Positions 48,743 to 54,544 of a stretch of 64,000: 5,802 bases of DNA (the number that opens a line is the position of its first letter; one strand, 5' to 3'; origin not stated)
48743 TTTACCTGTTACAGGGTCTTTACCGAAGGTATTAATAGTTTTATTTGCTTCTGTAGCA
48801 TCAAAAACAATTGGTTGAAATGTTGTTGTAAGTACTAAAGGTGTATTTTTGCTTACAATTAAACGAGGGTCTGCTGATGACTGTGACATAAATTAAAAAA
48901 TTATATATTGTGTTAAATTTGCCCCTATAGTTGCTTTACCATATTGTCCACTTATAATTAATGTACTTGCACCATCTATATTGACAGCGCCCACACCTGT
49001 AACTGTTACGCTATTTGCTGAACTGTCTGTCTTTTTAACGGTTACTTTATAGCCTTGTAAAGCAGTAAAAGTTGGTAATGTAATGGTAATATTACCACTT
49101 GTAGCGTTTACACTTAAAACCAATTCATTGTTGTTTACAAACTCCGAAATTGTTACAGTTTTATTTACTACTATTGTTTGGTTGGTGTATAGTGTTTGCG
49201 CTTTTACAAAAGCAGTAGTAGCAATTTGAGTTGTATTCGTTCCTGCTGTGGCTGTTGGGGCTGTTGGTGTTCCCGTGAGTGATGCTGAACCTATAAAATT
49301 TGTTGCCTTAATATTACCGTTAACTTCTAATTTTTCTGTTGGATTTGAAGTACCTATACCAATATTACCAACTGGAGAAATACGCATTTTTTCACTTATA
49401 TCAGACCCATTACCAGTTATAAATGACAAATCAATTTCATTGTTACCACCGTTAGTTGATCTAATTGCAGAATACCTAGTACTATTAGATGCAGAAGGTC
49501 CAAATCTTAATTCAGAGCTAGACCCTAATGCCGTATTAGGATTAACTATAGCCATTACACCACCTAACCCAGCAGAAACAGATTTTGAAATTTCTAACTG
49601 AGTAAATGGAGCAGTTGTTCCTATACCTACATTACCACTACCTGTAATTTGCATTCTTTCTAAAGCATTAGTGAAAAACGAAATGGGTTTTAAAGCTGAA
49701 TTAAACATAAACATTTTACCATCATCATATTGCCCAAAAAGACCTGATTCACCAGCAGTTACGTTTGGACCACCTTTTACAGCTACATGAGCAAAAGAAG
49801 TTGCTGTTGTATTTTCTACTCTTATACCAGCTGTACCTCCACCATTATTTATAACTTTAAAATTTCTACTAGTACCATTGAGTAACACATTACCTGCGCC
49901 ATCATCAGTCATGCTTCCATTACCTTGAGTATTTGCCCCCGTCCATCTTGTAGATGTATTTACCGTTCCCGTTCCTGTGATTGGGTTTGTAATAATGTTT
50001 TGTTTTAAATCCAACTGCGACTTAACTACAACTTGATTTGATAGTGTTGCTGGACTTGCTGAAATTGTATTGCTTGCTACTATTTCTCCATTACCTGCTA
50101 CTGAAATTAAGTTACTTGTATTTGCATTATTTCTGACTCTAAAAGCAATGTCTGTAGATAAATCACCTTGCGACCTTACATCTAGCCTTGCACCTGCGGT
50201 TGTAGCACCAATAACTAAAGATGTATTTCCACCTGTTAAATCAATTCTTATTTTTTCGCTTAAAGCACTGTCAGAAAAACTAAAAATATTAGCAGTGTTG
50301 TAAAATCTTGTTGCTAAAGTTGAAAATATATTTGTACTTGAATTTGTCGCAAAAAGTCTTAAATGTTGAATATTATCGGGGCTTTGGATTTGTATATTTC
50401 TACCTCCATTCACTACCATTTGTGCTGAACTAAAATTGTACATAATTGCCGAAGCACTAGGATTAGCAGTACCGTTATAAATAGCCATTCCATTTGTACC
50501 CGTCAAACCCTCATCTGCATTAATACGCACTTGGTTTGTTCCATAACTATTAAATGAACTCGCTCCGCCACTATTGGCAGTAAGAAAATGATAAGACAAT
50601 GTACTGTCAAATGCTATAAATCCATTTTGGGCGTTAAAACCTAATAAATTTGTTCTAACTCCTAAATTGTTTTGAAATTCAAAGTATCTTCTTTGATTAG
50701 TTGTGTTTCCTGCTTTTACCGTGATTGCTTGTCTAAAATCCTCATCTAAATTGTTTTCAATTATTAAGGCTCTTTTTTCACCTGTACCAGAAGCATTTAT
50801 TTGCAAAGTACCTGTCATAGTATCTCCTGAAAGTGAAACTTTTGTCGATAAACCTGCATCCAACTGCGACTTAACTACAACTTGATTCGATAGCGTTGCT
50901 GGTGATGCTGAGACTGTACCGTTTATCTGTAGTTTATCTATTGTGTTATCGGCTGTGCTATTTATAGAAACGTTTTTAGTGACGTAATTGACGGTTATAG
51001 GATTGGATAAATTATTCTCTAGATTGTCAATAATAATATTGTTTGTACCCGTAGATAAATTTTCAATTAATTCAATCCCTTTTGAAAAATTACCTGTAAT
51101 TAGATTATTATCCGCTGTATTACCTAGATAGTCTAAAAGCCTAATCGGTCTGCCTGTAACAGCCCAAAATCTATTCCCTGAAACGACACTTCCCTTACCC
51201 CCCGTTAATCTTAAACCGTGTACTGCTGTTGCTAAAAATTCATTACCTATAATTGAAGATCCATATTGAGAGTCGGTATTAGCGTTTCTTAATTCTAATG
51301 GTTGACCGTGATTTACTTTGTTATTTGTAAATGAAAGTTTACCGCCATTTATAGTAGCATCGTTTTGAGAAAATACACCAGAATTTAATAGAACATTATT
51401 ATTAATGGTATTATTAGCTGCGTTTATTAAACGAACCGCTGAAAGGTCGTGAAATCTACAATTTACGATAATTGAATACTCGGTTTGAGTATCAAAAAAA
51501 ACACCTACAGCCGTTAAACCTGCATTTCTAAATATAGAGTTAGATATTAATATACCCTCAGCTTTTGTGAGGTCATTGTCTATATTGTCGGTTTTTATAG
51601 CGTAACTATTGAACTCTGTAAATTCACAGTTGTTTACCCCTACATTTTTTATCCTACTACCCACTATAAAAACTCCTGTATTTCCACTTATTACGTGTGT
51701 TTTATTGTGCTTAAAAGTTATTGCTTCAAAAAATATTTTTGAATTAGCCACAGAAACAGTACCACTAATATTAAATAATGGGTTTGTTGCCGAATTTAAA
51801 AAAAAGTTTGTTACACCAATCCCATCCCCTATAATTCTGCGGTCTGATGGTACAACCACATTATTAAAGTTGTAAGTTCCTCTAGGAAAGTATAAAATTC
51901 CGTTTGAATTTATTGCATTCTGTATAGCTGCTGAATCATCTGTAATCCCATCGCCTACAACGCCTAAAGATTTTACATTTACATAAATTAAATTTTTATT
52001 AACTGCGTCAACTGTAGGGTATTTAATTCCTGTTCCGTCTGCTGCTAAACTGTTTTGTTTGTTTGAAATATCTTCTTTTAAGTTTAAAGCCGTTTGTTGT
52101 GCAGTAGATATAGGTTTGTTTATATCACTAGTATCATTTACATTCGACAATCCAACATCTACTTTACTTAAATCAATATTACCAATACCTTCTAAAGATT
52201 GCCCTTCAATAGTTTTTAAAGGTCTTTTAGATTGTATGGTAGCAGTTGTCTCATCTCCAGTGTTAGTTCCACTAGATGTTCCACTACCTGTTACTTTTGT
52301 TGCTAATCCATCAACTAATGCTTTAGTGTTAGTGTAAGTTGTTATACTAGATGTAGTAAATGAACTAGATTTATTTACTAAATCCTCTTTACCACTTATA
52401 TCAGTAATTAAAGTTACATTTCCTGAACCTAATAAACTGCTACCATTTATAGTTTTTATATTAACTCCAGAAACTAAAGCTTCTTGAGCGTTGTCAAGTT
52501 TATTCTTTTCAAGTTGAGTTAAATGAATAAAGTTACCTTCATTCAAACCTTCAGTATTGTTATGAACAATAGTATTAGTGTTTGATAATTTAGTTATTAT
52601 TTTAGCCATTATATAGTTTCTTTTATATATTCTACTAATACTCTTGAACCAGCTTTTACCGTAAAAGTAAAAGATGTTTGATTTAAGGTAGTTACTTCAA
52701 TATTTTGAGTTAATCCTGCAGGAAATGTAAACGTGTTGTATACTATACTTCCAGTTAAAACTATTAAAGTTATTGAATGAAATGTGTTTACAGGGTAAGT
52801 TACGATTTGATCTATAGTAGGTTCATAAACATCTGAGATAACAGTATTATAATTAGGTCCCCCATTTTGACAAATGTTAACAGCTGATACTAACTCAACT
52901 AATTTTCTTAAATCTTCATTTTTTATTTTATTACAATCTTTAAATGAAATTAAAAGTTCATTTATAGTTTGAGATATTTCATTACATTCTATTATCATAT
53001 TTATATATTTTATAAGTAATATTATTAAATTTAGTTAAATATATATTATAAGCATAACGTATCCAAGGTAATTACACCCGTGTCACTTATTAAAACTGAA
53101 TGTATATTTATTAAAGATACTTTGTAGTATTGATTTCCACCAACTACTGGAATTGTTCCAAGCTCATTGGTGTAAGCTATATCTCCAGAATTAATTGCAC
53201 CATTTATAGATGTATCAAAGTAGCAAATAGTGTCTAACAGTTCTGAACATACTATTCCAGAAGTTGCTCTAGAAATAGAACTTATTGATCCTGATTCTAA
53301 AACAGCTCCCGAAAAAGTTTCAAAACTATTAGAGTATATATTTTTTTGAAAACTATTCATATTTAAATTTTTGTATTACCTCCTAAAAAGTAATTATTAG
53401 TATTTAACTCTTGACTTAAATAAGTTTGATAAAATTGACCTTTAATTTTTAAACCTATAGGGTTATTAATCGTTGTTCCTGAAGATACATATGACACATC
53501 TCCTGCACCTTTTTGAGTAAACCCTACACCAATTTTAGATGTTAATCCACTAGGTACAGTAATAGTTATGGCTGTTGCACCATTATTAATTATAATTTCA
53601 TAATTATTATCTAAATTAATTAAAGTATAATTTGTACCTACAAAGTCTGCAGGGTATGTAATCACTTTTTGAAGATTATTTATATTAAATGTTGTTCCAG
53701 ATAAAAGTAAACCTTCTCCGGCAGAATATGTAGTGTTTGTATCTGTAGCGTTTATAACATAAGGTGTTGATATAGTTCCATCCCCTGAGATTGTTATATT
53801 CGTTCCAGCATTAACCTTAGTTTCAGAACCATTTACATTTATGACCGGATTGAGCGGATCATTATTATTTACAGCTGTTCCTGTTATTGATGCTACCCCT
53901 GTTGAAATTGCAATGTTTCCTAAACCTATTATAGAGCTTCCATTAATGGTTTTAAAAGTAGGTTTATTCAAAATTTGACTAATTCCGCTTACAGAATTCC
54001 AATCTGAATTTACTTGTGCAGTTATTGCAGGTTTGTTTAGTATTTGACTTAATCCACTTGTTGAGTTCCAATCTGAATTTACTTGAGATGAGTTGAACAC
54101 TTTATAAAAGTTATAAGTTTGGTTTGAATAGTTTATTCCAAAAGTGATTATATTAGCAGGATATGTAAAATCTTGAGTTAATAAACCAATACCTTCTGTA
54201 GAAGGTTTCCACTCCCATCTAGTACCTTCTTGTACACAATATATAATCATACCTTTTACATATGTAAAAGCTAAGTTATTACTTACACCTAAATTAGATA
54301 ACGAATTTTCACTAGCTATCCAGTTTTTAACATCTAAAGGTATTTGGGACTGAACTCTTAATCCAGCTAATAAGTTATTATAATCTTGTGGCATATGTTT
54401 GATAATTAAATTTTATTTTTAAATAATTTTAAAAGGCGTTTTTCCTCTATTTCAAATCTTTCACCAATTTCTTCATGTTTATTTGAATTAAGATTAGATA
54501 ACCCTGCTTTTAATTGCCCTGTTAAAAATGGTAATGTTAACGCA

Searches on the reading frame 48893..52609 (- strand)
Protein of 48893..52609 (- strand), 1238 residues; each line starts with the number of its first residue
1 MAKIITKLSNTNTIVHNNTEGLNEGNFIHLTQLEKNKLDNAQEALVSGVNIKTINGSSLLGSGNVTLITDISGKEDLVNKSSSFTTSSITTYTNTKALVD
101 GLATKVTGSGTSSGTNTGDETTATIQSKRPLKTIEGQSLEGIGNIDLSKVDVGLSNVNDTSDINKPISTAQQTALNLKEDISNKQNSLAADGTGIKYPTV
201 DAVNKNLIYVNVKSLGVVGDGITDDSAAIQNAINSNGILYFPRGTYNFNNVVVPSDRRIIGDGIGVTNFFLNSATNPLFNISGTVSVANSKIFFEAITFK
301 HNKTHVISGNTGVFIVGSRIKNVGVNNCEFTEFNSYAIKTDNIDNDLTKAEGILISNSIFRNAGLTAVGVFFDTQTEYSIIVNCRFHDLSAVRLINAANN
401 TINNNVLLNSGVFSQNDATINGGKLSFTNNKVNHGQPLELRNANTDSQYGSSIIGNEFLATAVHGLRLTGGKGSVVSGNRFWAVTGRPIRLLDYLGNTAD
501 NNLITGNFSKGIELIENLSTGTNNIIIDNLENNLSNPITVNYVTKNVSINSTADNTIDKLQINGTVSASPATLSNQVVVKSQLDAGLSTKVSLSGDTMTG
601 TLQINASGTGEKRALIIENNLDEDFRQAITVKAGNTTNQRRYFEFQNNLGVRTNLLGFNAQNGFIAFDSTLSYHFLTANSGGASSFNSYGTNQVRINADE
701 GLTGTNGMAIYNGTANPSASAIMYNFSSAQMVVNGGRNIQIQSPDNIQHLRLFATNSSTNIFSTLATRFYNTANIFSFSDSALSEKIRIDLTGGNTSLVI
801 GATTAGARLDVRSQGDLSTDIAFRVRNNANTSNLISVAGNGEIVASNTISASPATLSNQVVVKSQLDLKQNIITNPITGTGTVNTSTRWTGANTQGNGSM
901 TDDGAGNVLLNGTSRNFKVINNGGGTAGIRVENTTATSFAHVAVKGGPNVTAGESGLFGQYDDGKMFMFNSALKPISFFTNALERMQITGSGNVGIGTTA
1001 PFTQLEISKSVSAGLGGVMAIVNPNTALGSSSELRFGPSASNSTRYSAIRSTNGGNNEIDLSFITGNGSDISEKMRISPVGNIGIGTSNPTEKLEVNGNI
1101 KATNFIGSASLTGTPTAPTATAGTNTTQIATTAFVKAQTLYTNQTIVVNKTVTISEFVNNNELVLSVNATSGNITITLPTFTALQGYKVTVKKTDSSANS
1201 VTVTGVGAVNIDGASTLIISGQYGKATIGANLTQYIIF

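Call 35: search_protein_families(library=phrogs, proteins=[window:48893-52609:-], max_evalue=0.00001)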
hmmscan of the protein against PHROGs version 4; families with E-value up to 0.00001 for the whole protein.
window:48893-52609:- (1238 aa): 1 family
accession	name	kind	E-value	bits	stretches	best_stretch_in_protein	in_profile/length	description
phrog_7032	-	tail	1.7e-06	27.4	1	1098-1138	245-285/866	tail fiber protein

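Call 36: search_protein_families(library=pfam, proteins=[window:48893-52609:-], max_evalue=0.001)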
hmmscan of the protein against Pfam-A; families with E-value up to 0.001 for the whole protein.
window:48893-52609:- (1238 aa): 1 family
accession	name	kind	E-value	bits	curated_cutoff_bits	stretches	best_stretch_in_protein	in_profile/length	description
PF12708.12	Pect-lyase_RHGA_epim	-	2.2e-14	54.2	27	1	209-409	1-207/213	Rhamnogalacturonase A/epimerase, pectate lyase-like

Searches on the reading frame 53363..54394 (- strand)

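Call 35: search_protein_families(library=phrogs, proteins=[window:53363-54394:-], max_evalue=0.00001)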
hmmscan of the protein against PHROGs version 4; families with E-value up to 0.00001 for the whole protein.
window:53363-54394:- (343 aa): 2 families
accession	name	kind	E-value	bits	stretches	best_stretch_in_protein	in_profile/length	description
phrog_18179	-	head and packaging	3.7e-08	34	1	254-340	389-479/482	virion structural protein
phrog_21978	-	unknown function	3e-06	28.3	1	254-339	131-215/220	-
